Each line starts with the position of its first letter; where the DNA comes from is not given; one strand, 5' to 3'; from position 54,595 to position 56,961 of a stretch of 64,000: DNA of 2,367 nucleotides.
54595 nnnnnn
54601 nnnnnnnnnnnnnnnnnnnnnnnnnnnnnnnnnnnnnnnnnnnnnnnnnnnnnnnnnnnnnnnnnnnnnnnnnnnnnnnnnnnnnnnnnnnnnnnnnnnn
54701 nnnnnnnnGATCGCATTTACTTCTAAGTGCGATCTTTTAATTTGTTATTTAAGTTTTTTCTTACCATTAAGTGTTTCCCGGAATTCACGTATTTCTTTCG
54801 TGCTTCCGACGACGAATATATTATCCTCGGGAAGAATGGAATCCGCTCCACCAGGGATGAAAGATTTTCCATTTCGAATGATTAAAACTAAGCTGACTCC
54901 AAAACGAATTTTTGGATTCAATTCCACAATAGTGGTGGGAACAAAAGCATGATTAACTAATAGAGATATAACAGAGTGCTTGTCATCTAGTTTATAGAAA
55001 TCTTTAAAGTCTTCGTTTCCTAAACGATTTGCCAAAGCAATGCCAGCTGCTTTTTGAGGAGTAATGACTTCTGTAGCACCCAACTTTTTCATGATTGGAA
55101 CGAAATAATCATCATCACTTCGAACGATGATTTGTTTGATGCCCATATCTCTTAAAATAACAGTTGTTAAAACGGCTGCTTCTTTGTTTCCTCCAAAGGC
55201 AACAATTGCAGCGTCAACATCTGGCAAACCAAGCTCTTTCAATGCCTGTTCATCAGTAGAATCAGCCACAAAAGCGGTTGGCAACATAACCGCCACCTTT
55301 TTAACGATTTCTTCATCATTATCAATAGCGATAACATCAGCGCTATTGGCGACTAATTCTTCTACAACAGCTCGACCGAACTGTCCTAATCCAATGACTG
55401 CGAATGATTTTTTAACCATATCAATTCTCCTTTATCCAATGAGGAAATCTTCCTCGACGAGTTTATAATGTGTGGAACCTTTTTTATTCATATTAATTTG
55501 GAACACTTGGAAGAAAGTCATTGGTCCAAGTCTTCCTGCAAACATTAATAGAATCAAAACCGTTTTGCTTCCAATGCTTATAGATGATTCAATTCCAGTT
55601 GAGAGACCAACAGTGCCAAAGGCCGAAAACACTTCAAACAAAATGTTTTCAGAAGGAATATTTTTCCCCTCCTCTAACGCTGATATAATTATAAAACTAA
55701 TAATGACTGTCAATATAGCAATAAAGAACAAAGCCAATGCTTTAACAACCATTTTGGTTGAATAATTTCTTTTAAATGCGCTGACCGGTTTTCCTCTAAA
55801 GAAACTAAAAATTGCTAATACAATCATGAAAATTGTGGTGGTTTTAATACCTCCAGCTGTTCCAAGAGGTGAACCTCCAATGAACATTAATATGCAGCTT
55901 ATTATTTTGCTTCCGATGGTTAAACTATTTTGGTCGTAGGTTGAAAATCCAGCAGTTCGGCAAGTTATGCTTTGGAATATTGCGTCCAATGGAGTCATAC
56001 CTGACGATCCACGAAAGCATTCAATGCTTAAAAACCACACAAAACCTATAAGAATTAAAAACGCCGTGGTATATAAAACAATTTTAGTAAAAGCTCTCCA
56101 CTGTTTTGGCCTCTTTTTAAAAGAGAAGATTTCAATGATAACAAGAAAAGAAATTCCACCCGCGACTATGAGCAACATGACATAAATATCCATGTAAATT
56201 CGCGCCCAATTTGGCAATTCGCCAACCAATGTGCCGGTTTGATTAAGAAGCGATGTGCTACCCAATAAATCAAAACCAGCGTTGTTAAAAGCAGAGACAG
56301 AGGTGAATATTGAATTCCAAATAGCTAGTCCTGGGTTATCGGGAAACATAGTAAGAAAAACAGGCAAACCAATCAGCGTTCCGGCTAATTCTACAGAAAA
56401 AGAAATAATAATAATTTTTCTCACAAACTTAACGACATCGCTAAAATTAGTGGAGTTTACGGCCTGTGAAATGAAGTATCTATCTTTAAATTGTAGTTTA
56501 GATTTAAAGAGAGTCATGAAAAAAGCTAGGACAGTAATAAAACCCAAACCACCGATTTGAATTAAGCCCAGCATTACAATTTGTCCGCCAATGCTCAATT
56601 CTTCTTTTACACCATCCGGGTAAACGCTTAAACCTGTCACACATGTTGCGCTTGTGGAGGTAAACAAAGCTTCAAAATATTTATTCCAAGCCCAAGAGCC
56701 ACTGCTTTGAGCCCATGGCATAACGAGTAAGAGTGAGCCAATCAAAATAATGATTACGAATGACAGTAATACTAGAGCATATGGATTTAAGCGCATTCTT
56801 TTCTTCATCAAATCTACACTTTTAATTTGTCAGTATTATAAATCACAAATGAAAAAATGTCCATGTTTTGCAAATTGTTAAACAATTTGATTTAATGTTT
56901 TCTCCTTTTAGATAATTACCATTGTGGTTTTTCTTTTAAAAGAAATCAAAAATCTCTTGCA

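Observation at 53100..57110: A roughly 4-kb insertion splits the near-universal secE-nusG-rplK-rplA cluster and carries ktrAB and a membrane XRE regulator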

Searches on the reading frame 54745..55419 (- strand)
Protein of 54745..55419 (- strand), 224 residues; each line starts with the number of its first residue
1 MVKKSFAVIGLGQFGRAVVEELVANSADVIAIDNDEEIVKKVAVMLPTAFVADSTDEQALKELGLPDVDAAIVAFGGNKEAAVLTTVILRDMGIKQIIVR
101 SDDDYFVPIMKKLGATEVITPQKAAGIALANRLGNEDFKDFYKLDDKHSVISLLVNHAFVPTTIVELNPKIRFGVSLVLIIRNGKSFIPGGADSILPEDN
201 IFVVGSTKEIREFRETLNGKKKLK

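Call 3: search_protein_families(library=pfam, proteins=[window:54745-55419:-])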
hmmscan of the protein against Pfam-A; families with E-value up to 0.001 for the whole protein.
window:54745-55419:- (224 aa): 3 families
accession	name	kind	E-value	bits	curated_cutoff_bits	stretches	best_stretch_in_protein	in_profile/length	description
PF02254.24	TrkA_N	-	2.2e-26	92.9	23.8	1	6-121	1-116/116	TrkA-N domain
PF02080.26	TrkA_C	-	4.9e-10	39.6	27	1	155-217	8-70/71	TrkA-C domain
PF13460.12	NAD_binding_10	-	2.1e-05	24.9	27.2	1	12-101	4-97/184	NAD(P)H-binding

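Call 20: search_protein_families(library=ncbifam, proteins=[window:54745-55419:-], max_evalue=0.01)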
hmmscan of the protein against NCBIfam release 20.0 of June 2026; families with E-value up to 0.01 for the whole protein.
window:54745-55419:- (224 aa): 20 families
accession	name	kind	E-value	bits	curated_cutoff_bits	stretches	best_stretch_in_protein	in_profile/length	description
NF007039.0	PRK09496.3-2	equivalog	1.3e-24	86.8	293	1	8-220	5-223/446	Trk system potassium transporter TrkA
NF007041.0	PRK09496.3-4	equivalog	1.3e-19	70.3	386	1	8-222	5-224/450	Trk system potassium transporter TrkA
NF007043.0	PRK09496.3-6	equivalog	3e-18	65.8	384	1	6-210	234-437/445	Trk system potassium transporter TrkA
NF007033.0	PRK09496.1-5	equivalog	5e-17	62.1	338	1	7-219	4-222/449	Trk system potassium transporter TrkA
NF007038.0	PRK09496.2-6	equivalog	4.1e-14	52.2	374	1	8-222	5-225/445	Trk system potassium transporter TrkA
NF007036.0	PRK09496.2-3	subfamily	1.1e-13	50.8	407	1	6-125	233-354/448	Trk system potassium transporter TrkA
NF007031.0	PRK09496.1-2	equivalog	7.4e-11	41.7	289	1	8-213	238-447/458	Trk system potassium transporter TrkA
NF007034.0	PRK09496.2-1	subfamily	1.7e-10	40.4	344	1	41-214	265-442/445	Trk system potassium transporter TrkA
NF007035.0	PRK09496.2-2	equivalog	1.7e-10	40.3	521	1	4-220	228-452/455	Trk system potassium transporter TrkA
NF007032.0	PRK09496.1-4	equivalog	2.1e-10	40.2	309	1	8-218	5-225/457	Trk system potassium transporter TrkA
NF007030.0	PRK09496.1-1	equivalog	3.4e-10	39.1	371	1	5-144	234-373/458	Trk system potassium transporter TrkA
NF007037.0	PRK09496.2-4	equivalog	6.4e-09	35.1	445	1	4-131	238-371/454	Trk system potassium transporter TrkA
NF007040.0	PRK09496.3-3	equivalog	1.2e-07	30.7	455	1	7-221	7-230/462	Trk system potassium transporter TrkA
NF007042.0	PRK09496.3-5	equivalog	6.5e-07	28.4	467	1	25-207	268-453/466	Trk system potassium transporter TrkA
NF000324.2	blaLUT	exception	6e-05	22.4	600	1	41-121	77-156/296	LUT family class A beta-lactamase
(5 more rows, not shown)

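Call 32: search_solved_structures(query=window:54745-55419:-, show_alignments=3, max_evalue=1e-10)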
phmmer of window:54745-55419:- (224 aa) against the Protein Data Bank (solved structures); distinct sequences matched with E-value up to 1e-10: 11.
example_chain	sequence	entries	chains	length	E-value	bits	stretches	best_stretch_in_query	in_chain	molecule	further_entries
5but_A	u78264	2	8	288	3.5e-51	177.1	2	3-141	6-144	Ktr system potassium uptake protein A,Ktr system potassium uptake protein A | Ktr system potassium uptake protein A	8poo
6i8v_A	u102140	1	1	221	1.9e-40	142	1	3-215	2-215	Ktr system potassium uptake protein C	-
4j7c_A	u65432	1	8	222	1.6e-36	129.2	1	3-214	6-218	Ktr system potassium uptake protein A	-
6s5n_A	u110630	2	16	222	3e-36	128.3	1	3-214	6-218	Ktr system potassium uptake protein A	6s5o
4j90_A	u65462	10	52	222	8e-36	126.9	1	3-214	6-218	Ktr system potassium uptake protein A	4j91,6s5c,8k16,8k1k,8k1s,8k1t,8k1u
6s2j_A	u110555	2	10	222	8e-36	126.9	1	3-214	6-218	Ktr system potassium uptake protein A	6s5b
6s5e_A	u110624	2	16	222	1.5e-35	126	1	3-214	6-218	Ktr system potassium uptake protein A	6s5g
6s5d_A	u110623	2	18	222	1.5e-35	126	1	3-214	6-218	Ktr system potassium uptake protein A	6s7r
7zp9_H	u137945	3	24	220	5.2e-27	98.1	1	4-189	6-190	Ktr system potassium uptake protein A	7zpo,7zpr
2hms_A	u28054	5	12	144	9.5e-25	90.8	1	3-138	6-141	YuaA protein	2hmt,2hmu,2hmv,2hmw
1lsu_A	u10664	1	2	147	1.5e-24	90.1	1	3-137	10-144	Conserved hypothetical protein yuaA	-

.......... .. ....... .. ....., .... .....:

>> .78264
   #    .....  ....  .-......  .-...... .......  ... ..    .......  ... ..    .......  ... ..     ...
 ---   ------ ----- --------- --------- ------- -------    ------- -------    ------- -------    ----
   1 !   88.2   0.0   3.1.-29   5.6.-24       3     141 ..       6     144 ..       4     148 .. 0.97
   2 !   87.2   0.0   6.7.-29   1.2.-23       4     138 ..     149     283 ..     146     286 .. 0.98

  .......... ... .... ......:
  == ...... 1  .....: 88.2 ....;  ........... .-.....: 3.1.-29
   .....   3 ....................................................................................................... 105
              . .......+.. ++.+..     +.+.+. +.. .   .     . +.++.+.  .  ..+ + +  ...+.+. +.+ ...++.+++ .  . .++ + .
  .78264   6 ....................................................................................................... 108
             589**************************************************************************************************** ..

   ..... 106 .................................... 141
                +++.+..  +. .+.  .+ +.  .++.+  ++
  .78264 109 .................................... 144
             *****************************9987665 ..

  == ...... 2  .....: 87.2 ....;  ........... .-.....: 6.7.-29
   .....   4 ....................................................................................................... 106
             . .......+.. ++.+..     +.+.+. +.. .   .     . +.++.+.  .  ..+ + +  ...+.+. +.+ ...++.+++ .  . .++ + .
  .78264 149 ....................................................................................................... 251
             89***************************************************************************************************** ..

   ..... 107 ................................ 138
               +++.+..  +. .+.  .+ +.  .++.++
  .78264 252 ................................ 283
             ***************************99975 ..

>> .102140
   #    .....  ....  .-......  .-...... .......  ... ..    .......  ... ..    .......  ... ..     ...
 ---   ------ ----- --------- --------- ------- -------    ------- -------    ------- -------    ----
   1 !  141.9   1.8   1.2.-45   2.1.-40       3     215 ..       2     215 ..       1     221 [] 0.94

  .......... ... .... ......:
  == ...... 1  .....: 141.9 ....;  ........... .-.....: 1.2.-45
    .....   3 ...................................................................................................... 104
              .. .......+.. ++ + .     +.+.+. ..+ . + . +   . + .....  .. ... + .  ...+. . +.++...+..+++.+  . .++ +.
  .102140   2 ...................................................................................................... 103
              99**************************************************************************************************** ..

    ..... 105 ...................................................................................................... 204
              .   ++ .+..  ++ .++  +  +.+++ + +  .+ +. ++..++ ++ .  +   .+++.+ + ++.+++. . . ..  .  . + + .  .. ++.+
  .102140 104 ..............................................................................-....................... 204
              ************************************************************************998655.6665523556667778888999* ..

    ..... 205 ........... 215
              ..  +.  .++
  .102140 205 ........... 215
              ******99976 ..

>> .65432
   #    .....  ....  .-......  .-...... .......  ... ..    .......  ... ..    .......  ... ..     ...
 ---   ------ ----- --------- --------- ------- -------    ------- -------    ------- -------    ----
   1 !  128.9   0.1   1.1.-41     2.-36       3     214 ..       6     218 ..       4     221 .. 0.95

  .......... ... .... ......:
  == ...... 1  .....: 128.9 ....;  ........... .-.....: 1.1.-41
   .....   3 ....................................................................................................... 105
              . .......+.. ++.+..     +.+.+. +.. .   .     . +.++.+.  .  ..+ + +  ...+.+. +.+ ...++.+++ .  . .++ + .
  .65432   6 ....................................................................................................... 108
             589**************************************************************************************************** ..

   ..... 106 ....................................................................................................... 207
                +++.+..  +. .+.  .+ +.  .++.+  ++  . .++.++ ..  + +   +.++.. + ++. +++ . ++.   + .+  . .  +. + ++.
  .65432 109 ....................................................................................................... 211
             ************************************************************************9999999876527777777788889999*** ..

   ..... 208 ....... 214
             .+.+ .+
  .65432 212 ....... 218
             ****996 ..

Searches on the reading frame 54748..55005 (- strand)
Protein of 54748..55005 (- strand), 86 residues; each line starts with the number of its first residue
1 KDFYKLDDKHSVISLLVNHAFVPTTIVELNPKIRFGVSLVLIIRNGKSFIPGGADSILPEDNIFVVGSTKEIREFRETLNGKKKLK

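Call 34: search_solved_structures(query=window:54748-55005:-, show_alignments=5, max_evalue=0.01)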
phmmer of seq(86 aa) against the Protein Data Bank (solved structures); distinct sequences matched with E-value up to 0.01: 8.
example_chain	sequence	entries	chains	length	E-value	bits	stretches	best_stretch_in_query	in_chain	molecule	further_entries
6i8v_A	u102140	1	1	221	7.1e-07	32.4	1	2-77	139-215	Ktr system potassium uptake protein C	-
6s5e_A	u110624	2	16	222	2.9e-05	27.3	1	3-76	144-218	Ktr system potassium uptake protein A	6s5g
4j7c_A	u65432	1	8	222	3.5e-05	27.1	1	3-76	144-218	Ktr system potassium uptake protein A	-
4j90_A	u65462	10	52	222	3.6e-05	27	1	3-76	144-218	Ktr system potassium uptake protein A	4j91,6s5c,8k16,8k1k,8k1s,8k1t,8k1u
6s2j_A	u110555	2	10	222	3.6e-05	27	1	3-76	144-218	Ktr system potassium uptake protein A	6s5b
6s5d_A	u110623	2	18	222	3.7e-05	27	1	3-76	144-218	Ktr system potassium uptake protein A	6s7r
6s5n_A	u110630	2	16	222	3.7e-05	26.9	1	3-76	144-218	Ktr system potassium uptake protein A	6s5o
4xtt_A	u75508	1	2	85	4.2e-05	26.8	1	2-77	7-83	Putative potassium transport protein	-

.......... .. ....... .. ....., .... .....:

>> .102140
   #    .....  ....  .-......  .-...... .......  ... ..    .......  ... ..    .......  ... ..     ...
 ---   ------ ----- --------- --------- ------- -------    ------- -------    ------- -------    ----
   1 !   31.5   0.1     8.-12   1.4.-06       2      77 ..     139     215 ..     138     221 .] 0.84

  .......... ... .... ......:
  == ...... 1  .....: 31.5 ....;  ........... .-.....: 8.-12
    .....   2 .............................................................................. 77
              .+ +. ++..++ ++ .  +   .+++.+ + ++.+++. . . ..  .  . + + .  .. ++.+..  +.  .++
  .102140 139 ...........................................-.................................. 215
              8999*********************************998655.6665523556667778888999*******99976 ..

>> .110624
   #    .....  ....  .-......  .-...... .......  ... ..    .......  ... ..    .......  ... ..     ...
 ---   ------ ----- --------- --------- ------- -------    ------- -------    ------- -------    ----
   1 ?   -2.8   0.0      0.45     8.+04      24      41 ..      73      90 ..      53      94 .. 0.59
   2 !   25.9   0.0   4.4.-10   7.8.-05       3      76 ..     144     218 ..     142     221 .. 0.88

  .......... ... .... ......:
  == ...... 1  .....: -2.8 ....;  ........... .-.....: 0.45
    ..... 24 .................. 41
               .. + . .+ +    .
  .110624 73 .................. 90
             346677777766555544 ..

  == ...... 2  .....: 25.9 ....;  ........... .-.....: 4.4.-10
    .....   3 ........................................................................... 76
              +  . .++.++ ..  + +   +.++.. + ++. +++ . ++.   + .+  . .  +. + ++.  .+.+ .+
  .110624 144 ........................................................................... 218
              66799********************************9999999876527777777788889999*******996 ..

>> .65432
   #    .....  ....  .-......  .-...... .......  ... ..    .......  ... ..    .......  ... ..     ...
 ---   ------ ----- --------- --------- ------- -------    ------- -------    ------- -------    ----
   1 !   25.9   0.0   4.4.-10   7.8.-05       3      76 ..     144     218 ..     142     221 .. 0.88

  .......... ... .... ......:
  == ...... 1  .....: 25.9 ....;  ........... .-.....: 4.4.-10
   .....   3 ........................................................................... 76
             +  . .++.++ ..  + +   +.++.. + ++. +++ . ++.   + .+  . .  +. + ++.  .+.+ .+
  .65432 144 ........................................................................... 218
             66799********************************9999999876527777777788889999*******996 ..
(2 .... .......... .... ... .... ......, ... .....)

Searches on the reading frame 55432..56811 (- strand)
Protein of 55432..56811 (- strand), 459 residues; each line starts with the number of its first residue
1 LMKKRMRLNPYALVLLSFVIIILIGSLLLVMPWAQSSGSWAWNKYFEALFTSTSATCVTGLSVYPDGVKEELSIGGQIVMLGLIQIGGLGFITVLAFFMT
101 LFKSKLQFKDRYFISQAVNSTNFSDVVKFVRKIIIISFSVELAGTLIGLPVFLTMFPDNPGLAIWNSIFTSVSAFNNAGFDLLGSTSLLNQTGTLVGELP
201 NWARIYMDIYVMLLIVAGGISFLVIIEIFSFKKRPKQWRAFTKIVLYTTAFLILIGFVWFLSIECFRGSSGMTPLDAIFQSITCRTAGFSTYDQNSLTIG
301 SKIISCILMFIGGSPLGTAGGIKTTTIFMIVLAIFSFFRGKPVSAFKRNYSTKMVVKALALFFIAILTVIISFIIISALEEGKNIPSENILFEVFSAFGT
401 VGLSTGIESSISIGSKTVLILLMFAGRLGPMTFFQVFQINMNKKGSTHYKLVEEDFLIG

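Call 3: search_protein_families(library=pfam, proteins=[window:55432-56811:-])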
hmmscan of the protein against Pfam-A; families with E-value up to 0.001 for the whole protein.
window:55432-56811:- (459 aa): 2 families
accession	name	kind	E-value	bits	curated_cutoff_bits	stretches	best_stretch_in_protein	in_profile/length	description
PF02386.22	TrkH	-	2.3e-42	145.6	27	1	44-444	62-497/502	Cation transport protein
PF14126.11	DUF4293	-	0.00084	20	27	1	210-260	56-106/153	Domain of unknown function (DUF4293)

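Call 20: search_protein_families(library=ncbifam, proteins=[window:55432-56811:-], max_evalue=0.01)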
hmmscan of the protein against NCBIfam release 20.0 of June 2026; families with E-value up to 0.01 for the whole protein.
window:55432-56811:- (459 aa): 2 families
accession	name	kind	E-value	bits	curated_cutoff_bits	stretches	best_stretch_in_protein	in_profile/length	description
TIGR00933.1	2a38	subfamily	1.1e-76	258.5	331.15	1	28-427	1-391/391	TrkH family potassium uptake protein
TIGR00934.2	2a38euk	subfamily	3.6e-13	48.8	441.9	2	234-428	615-820/834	TRK family potassium/sodium uptake transporter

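Call 22: find_related_loci(query=window:55435-56811:-, collection=metagenome_contigs, flank=10000)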
Query window:55435-56811:- (459 aa) in metagenome_contigs; peptide patterns used: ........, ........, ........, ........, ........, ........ (x = any residue, [..] = any of these).
82 stretches matched a pattern; 6 encode a relative of the query (tblastn E <= 1e-3); 6 distinct loci.
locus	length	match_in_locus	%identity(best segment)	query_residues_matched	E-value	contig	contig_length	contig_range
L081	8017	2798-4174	97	1-459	0e+0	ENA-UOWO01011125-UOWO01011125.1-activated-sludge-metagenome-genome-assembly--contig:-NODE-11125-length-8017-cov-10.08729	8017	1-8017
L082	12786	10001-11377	94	1-459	0e+0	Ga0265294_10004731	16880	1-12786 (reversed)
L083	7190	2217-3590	83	2-459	0e+0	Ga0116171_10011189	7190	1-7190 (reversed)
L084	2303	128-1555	54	1-459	6e-169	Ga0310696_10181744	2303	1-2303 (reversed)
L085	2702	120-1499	53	3-459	3e-160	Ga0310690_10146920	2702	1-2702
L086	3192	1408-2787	53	3-459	2e-158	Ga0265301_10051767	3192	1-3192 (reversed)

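Call 61: search_solved_structures(query=window:55432-56811:-, show_alignments=1, max_evalue=0.00001)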
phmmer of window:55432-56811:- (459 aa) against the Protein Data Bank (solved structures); distinct sequences matched with E-value up to 0.00001: 6.
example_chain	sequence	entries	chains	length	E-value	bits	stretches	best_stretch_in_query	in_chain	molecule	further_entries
8k1s_I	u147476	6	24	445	4.5e-58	200.5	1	4-437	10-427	Ktr system potassium uptake protein B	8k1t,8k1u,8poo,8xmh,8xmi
4j7c_I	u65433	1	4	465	5.3e-58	200.3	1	4-437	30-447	Ktr system potassium uptake protein B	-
5but_I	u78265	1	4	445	7.5e-57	196.5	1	4-437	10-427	Ktr system potassium uptake protein B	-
7zp9_I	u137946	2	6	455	5.3e-45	157.4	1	12-434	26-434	Ktr system potassium uptake protein B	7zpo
7zpr_I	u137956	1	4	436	1.6e-44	155.8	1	13-434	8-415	Ktr system potassium uptake protein B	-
8w9t_A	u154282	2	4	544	4.2e-06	29.2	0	6-104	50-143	HKT2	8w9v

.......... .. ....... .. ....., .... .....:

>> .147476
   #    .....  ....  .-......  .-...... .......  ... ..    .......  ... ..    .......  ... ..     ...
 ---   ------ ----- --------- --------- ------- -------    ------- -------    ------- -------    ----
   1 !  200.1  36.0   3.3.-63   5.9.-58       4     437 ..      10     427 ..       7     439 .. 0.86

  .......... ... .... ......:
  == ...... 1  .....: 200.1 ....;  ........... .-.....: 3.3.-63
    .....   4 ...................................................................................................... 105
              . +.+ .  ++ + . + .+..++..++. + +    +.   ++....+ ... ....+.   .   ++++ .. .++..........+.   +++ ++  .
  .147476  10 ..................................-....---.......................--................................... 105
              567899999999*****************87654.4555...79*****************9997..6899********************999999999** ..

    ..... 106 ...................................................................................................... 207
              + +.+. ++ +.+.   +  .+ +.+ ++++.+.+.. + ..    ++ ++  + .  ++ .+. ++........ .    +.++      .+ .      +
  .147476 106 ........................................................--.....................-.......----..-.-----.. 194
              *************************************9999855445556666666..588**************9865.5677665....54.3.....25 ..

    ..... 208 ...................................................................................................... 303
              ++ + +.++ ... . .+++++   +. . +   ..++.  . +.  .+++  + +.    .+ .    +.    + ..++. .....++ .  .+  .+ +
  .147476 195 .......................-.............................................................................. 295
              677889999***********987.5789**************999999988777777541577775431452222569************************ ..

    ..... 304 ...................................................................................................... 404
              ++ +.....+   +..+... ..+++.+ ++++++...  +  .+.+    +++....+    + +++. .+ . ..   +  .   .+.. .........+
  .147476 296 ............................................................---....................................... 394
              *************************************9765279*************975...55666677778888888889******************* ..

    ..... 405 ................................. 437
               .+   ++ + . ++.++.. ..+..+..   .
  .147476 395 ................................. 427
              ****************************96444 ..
